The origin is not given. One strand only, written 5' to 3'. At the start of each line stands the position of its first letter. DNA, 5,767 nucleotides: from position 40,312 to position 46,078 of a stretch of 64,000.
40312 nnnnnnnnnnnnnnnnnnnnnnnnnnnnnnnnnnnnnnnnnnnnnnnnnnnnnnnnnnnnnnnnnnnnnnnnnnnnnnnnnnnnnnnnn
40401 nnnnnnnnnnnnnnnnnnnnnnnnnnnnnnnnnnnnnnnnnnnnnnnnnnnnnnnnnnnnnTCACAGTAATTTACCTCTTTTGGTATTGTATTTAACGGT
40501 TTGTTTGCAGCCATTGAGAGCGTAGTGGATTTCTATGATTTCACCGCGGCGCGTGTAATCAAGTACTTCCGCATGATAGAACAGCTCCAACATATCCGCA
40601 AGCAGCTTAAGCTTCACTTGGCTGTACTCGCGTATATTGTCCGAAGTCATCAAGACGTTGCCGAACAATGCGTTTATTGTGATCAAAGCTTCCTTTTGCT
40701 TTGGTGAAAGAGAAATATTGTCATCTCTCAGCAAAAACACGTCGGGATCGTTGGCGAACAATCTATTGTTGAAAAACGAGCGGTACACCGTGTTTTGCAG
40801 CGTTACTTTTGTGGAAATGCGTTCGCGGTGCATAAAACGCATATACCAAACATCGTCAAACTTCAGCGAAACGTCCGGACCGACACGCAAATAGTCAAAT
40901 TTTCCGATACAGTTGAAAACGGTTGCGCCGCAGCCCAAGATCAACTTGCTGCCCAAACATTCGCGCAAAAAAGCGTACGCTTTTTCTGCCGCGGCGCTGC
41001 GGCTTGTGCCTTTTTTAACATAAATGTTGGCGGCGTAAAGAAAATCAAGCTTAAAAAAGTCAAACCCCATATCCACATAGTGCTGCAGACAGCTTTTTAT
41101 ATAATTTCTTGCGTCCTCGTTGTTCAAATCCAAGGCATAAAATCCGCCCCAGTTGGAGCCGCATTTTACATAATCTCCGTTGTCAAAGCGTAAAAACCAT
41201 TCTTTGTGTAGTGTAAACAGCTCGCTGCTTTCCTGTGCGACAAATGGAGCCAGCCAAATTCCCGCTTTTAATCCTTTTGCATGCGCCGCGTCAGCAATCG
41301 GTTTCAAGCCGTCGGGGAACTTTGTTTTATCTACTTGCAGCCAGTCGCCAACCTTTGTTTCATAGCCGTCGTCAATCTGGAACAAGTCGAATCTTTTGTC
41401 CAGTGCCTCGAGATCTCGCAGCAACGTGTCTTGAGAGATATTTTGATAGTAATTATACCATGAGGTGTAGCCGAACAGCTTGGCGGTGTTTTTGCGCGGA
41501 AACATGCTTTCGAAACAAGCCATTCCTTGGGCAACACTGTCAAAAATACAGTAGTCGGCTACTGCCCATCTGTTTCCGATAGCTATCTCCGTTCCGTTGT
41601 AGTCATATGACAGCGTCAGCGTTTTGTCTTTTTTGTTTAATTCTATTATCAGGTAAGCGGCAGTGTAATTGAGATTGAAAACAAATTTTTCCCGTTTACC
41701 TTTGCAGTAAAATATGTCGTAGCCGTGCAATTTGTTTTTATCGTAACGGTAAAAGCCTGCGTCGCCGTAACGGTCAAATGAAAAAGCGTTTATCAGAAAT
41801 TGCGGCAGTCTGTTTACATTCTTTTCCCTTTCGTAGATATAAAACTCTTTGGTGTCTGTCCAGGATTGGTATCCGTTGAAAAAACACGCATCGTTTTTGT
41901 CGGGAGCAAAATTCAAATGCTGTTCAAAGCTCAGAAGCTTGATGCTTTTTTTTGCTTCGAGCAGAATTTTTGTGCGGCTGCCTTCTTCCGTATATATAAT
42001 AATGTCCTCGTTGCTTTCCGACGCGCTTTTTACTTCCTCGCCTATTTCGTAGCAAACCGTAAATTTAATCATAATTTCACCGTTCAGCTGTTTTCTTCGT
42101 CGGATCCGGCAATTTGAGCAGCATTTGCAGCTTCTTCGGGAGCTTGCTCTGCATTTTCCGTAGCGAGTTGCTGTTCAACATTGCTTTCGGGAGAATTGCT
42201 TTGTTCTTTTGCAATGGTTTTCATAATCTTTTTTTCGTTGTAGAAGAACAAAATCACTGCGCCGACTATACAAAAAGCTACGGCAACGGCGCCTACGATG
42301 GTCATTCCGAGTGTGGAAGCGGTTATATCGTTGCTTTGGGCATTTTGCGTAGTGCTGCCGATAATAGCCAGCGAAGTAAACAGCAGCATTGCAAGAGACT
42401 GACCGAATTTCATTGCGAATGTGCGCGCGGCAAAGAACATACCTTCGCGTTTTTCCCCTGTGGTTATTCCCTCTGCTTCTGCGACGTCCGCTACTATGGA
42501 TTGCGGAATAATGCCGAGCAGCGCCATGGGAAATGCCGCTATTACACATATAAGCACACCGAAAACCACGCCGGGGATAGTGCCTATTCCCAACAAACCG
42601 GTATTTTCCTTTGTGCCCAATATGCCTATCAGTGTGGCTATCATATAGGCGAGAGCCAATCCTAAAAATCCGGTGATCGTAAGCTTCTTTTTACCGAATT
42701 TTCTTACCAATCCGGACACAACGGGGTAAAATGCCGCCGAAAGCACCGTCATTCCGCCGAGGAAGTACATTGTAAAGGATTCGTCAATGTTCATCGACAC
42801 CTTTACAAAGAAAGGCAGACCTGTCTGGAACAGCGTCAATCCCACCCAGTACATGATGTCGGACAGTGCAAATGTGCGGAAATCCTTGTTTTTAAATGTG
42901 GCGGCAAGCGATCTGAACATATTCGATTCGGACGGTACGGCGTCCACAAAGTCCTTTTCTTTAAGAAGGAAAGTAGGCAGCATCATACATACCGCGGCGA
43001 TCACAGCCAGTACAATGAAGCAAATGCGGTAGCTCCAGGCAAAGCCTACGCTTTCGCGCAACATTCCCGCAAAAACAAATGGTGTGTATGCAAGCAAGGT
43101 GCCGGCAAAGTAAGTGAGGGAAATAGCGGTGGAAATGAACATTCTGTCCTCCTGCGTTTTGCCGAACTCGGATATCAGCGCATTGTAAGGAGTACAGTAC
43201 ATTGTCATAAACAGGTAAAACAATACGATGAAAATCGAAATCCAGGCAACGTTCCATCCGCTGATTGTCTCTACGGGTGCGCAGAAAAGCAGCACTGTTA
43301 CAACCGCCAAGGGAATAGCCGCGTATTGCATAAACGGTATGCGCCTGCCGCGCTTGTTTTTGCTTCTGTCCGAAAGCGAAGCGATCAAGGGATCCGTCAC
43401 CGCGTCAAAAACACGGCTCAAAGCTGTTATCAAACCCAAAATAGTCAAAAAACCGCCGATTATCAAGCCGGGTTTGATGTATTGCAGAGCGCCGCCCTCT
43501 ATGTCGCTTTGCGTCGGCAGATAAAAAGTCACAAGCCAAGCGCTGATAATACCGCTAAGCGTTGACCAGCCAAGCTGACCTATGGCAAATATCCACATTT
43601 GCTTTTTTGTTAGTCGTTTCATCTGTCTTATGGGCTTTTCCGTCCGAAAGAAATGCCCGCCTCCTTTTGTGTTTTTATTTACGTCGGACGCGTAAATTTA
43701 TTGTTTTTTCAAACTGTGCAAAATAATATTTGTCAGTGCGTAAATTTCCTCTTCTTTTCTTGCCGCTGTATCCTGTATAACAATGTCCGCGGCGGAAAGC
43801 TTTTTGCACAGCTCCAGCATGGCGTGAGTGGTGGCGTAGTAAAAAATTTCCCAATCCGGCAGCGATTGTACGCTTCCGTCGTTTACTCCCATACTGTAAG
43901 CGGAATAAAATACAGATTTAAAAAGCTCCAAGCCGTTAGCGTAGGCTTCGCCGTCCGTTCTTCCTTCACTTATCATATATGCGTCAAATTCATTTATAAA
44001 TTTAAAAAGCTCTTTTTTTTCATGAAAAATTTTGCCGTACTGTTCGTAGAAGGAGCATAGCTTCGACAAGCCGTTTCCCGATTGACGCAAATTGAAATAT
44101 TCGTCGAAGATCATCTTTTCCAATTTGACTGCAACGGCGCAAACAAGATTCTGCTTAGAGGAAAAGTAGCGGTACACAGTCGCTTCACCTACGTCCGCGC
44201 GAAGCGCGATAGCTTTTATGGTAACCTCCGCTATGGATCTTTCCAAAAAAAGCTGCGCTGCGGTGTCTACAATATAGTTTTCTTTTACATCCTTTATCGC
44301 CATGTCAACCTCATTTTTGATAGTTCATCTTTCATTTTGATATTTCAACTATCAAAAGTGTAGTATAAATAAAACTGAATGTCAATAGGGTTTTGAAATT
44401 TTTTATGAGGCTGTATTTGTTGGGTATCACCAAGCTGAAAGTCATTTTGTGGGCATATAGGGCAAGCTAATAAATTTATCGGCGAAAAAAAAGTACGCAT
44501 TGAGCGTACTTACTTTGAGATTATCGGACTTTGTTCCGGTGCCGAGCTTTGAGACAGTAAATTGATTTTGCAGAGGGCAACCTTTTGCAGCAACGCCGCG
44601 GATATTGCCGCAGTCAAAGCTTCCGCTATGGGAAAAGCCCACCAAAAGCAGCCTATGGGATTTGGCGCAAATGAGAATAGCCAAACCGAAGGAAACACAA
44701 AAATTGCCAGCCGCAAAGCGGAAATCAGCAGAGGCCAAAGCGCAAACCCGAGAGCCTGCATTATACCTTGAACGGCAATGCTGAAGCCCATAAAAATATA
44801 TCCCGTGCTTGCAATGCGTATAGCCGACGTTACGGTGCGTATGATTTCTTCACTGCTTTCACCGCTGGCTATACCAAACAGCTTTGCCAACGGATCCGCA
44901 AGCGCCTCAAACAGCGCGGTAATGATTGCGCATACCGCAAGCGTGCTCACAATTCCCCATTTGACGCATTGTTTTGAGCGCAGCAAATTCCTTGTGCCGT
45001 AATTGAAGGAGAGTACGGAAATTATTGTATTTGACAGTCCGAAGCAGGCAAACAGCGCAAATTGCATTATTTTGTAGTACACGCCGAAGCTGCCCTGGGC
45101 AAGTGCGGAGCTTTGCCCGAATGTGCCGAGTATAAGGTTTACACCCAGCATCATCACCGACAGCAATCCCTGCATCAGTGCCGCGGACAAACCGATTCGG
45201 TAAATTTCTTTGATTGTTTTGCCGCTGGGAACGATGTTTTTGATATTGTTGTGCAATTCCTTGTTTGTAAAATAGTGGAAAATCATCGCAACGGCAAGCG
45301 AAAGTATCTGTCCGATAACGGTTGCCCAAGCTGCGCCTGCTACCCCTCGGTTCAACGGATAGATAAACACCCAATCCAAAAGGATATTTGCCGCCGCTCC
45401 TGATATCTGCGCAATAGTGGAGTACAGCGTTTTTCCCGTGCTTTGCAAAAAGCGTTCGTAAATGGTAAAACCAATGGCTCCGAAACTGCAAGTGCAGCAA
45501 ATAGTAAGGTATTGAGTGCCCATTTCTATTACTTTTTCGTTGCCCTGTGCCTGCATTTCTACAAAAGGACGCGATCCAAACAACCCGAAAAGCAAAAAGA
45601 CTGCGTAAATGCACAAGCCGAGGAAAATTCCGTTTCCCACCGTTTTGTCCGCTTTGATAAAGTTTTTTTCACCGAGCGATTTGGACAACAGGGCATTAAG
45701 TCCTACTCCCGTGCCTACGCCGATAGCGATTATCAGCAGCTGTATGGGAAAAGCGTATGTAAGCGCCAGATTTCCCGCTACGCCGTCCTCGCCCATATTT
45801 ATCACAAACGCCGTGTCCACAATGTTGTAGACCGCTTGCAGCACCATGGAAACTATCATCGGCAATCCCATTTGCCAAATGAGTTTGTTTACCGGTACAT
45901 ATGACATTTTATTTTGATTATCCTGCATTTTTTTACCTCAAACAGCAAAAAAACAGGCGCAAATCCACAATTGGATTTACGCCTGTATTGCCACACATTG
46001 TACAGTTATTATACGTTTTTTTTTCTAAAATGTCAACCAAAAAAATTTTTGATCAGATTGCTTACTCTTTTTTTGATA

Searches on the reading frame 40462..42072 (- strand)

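Call 84: search_protein_families(library=pfam, proteins=[window:40462-42072:-], max_evalue=0.00001)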
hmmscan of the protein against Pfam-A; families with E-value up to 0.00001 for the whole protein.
window:40462-42072:- (536 aa): 3 families
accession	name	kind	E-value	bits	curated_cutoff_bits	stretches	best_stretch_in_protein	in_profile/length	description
PF02065.24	Melibiase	-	1.7e-14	54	27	1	204-366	47-213/347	Melibiase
PF01055.32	Glyco_hydro_31_2nd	-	1.2e-11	44.9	23.5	1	200-356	9-167/328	Glycosyl hydrolases family 31 TIM-barrel domain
PF16499.11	Melibiase_2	-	7.2e-07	29.2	23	0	227-273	47-96/284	Alpha galactosidase A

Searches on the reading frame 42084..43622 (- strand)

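Call 84: search_protein_families(library=pfam, proteins=[window:42084-43622:-], max_evalue=0.00001)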
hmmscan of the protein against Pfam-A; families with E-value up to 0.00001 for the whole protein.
window:42084-43622:- (512 aa): 2 families
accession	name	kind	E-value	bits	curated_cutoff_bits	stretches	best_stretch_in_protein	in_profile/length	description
PF13347.12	MFS_2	-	2.5e-48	165.1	27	1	13-462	3-424/427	MFS/sugar transport protein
PF07690.21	MFS_1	-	6e-14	52.2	33.4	1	59-385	31-329/347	Major Facilitator Superfamily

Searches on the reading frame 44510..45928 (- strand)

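Call 84: search_protein_families(library=pfam, proteins=[window:44510-45928:-], max_evalue=0.00001)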
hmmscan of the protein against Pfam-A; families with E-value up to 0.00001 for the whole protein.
window:44510-45928:- (472 aa): 1 family
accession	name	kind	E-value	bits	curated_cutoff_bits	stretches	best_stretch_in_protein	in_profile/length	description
PF01554.23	MatE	-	3.7e-34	118.2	24.9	2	23-187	1-161/161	MatE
